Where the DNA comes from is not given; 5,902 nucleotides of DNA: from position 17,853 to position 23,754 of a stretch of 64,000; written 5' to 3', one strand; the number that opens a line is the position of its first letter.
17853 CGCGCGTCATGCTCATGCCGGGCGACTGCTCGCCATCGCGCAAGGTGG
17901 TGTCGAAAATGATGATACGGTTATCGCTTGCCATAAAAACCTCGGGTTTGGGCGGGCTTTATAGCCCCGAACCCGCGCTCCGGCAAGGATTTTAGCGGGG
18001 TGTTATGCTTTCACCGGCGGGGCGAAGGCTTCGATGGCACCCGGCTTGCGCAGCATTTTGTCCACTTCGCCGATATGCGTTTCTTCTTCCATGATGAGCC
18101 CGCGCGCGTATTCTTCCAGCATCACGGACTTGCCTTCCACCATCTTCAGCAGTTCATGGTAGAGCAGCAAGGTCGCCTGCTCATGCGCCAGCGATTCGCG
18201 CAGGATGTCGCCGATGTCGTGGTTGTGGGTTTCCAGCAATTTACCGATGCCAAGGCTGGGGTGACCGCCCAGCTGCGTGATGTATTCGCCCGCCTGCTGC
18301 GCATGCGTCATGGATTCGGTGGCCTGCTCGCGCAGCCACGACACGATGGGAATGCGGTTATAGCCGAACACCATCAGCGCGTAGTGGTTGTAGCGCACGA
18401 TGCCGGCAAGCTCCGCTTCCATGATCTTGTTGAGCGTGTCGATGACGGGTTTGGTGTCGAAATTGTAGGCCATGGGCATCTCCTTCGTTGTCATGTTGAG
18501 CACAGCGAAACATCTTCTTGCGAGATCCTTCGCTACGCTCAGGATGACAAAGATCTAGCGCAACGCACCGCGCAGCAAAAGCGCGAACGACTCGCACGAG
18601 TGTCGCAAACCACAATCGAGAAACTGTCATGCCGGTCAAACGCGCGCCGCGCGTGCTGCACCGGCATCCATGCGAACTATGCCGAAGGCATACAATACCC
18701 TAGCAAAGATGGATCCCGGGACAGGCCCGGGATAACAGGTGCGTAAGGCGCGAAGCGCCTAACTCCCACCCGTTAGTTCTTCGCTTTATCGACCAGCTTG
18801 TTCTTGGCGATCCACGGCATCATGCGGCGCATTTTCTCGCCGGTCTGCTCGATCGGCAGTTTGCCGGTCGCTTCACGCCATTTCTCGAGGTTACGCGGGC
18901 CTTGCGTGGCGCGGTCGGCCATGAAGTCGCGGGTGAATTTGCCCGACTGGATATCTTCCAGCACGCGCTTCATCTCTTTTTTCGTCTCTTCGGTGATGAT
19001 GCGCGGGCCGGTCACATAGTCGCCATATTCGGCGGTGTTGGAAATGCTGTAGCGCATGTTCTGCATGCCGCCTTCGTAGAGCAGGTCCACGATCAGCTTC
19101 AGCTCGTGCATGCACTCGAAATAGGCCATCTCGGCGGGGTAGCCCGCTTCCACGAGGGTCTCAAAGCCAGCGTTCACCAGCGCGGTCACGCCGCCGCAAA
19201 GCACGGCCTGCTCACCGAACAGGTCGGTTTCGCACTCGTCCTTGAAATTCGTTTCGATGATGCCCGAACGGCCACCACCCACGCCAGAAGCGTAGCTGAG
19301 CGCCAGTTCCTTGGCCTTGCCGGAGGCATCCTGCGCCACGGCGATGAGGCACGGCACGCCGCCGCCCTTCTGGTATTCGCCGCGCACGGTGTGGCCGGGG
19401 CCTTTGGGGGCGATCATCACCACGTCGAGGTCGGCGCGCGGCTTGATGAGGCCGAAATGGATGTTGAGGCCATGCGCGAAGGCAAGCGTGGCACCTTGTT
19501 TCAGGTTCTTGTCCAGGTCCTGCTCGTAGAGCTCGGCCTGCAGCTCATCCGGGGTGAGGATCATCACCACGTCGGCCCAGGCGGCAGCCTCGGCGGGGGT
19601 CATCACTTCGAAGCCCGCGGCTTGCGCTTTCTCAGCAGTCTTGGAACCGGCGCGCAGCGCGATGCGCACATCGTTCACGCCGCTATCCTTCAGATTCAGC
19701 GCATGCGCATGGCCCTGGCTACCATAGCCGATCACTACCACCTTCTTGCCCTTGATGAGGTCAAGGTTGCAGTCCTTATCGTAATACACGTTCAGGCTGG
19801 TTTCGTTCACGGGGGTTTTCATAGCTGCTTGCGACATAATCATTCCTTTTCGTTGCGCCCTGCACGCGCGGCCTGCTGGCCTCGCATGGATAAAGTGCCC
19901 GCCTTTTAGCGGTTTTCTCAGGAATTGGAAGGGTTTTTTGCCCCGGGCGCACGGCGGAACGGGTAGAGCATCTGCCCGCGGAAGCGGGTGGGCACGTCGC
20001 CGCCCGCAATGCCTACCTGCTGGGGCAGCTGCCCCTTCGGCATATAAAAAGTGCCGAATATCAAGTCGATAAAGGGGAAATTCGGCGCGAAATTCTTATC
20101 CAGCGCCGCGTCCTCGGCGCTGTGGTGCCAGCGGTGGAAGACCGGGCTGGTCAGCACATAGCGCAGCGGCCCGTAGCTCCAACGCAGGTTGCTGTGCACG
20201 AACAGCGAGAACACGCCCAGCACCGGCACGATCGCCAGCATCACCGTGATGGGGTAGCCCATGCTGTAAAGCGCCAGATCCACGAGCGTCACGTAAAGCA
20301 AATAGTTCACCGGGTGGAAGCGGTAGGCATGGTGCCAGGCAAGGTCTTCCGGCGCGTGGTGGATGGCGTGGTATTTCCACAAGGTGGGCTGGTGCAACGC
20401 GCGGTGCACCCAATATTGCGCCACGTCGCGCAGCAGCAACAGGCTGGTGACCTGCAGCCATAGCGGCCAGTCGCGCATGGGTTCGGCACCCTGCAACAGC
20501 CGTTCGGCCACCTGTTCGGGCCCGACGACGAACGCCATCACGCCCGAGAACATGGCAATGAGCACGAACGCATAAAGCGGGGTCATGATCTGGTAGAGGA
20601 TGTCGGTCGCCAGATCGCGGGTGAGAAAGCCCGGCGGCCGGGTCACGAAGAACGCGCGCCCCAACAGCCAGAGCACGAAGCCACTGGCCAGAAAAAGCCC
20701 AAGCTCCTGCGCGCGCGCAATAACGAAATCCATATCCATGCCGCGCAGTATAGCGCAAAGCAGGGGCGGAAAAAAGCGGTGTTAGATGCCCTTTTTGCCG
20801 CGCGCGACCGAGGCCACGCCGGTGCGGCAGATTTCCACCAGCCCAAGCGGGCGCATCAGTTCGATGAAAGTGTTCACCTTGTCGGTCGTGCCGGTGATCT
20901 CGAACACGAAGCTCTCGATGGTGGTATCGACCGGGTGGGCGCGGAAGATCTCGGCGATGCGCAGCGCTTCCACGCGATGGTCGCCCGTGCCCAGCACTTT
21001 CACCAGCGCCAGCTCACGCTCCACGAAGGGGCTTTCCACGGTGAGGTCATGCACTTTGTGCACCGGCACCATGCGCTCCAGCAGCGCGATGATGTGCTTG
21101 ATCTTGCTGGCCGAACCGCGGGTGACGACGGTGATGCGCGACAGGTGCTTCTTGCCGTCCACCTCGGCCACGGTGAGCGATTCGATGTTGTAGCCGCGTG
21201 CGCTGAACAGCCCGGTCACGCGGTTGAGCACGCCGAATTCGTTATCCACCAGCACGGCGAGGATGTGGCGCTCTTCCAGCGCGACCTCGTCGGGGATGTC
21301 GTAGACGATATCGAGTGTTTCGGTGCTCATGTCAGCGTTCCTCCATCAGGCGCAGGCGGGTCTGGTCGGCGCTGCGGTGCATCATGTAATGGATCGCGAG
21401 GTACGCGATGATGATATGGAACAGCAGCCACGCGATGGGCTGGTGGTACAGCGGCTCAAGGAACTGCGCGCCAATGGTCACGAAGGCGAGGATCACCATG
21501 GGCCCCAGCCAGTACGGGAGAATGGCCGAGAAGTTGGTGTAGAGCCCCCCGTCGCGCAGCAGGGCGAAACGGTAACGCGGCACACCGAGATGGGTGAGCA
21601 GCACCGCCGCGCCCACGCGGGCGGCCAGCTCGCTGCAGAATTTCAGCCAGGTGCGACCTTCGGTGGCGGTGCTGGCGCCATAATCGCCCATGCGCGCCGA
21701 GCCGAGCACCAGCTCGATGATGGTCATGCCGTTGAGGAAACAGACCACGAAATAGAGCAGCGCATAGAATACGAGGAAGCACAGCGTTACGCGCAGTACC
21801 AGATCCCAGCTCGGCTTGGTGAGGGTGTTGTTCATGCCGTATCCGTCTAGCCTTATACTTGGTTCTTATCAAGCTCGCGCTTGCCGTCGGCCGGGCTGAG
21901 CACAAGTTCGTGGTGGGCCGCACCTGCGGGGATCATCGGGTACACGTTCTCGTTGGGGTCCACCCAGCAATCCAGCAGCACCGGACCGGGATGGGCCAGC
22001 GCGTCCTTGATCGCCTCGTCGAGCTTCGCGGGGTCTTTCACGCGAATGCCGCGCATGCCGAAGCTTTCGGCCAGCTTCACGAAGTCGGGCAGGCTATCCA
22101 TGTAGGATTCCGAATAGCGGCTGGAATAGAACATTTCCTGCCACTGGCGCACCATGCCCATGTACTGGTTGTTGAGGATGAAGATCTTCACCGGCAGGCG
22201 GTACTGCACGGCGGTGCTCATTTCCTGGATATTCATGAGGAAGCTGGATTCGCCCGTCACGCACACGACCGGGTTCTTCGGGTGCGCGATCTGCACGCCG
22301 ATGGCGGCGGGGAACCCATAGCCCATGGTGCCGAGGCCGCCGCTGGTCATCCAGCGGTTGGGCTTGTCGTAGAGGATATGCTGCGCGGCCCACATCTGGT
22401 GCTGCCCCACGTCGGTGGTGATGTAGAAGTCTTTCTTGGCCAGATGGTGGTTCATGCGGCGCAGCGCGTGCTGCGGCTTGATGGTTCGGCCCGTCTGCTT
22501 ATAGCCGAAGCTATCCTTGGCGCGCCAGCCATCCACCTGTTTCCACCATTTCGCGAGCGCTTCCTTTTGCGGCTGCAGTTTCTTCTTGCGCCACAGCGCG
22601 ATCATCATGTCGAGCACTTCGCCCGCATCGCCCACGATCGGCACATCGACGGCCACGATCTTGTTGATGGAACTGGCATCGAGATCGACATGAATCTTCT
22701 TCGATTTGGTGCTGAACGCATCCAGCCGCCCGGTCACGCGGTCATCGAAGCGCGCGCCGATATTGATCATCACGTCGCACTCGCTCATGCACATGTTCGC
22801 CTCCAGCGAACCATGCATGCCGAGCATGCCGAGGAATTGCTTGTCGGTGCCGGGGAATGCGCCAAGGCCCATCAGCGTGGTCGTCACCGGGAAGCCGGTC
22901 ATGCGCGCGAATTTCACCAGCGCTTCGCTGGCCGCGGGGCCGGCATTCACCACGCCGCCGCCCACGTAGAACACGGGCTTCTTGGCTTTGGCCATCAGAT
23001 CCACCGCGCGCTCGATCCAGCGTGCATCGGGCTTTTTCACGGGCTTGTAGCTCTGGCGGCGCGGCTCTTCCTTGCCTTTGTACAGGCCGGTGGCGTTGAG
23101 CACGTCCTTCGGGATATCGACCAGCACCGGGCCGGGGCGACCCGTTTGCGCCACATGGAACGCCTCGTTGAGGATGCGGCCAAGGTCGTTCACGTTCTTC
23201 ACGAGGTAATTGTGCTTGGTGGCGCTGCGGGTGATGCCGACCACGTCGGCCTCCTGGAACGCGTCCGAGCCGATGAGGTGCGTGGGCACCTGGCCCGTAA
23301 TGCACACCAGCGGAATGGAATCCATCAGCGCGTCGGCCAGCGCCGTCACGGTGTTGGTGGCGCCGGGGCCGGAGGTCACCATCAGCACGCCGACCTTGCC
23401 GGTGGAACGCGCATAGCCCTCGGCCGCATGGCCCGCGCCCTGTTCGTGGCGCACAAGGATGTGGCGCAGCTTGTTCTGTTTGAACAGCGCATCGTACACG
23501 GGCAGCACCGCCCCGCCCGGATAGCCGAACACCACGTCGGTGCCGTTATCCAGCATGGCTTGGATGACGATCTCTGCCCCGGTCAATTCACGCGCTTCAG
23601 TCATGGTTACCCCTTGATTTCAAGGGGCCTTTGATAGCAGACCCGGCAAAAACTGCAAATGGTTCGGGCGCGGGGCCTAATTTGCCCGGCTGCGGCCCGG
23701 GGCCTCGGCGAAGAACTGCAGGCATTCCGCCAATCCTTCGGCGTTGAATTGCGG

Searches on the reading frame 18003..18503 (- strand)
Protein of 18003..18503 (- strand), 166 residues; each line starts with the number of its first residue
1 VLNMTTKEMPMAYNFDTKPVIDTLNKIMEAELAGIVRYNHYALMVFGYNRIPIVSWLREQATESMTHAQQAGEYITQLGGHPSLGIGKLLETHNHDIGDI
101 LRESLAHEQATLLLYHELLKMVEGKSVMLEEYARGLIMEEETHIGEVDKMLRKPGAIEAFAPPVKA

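Call 19: search_protein_families(library=pfam, proteins=[window:18003-18503:-], max_evalue=0.001)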
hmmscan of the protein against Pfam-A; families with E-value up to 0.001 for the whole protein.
window:18003-18503:- (166 aa): 1 family
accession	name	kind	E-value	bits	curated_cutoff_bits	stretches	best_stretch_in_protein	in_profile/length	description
PF00210.30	Ferritin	-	1e-20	74.6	24.5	1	21-153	1-138/142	Ferritin-like domain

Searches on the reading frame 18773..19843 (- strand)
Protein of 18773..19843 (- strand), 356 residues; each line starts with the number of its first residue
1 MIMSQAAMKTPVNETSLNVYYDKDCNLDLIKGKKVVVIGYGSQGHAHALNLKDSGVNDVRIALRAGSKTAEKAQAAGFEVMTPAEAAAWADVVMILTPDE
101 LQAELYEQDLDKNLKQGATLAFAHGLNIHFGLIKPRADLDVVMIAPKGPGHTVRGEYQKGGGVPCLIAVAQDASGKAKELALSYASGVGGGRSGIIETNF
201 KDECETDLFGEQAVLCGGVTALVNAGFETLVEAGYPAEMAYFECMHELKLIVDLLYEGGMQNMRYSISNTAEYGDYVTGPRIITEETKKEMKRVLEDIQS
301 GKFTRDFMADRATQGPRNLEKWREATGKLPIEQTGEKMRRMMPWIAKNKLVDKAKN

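Call 19: search_protein_families(library=pfam, proteins=[window:18773-19843:-], max_evalue=0.001)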
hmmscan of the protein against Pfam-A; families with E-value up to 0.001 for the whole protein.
window:18773-19843:- (356 aa): 6 families
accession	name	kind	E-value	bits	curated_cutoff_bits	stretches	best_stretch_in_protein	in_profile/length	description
PF07991.19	KARI_N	-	5.8e-76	254.1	20.6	1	30-194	2-165/165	Acetohydroxy acid isomeroreductase, NADPH-binding domain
PF01450.25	KARI_C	-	2.3e-62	210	29.1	1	200-344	1-144/144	Ketol-acid reductoisomerase, C-terminal domain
PF02826.25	2-Hacid_dh_C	-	2.4e-06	27.5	25.1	1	24-118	28-121/178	D-isomer specific 2-hydroxyacid dehydrogenase, NAD binding domain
PF03807.23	F420_oxidored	-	3.6e-06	27.9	21.6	1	34-103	1-73/94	NADP oxidoreductase coenzyme F420-dependent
PF00670.27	AdoHcyase_NAD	-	0.00032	21.3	27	1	29-97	20-86/162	S-adenosyl-L-homocysteine hydrolase, NAD binding domain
PF03446.21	NAD_binding_2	-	0.00093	19.7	21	0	34-120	1-89/161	NAD binding domain of 6-phosphogluconate dehydrogenase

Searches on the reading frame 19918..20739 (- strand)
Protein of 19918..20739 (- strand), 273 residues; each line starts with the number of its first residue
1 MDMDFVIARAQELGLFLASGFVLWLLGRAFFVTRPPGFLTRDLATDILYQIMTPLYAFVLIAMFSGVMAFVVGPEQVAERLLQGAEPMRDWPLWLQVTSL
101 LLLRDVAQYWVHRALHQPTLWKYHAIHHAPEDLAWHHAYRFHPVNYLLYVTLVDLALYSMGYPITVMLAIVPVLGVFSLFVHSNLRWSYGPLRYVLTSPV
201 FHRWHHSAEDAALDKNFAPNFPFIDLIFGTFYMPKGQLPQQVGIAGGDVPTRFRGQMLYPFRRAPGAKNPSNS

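Call 19: search_protein_families(library=pfam, proteins=[window:19918-20739:-], max_evalue=0.001)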
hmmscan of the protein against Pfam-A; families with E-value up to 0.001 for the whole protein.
window:19918-20739:- (273 aa): 1 family
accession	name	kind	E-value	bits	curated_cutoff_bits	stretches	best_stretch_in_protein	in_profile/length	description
PF04116.19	FA_hydroxylase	-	1.4e-26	93.9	31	1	99-230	3-132/132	Fatty acid hydroxylase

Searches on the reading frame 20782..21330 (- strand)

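Call 20: search_protein_families(library=pfam, proteins=[window:20782-21330:-], max_evalue=0.001)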
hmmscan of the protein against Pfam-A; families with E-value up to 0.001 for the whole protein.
window:20782-21330:- (182 aa): 4 families
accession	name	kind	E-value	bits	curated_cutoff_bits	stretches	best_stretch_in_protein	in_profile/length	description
PF10369.15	ALS_ss_C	-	5.5e-26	90.9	23.2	1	105-178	1-74/74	Small subunit of acetolactate synthase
PF22629.2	ACT_AHAS_ss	-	2.1e-15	57.1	27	1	24-91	1-66/67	AHAS small subunit-like ACT domain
PF01842.31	ACT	-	1.7e-09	37.7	27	1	22-86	1-63/66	ACT domain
PF13710.12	ACT_5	-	4.4e-08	33.2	27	1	33-93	4-62/62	ACT domain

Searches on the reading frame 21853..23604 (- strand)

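Call 20: search_protein_families(library=pfam, proteins=[window:21853-23604:-], max_evalue=0.001)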
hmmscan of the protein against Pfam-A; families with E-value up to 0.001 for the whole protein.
window:21853-23604:- (583 aa): 3 families
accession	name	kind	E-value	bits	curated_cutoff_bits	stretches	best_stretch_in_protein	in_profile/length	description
PF02775.26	TPP_enzyme_C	-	2.8e-60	202.9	21.9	1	398-546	1-151/151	Thiamine pyrophosphate enzyme, C-terminal TPP binding domain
PF00205.28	TPP_enzyme_M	-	1.3e-45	154.9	30.4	1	197-333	1-136/137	Thiamine pyrophosphate enzyme, central domain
PF02776.23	TPP_enzyme_N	-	1.1e-40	138.6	26.8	1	8-122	2-117/119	Thiamine pyrophosphate enzyme, N-terminal TPP binding domain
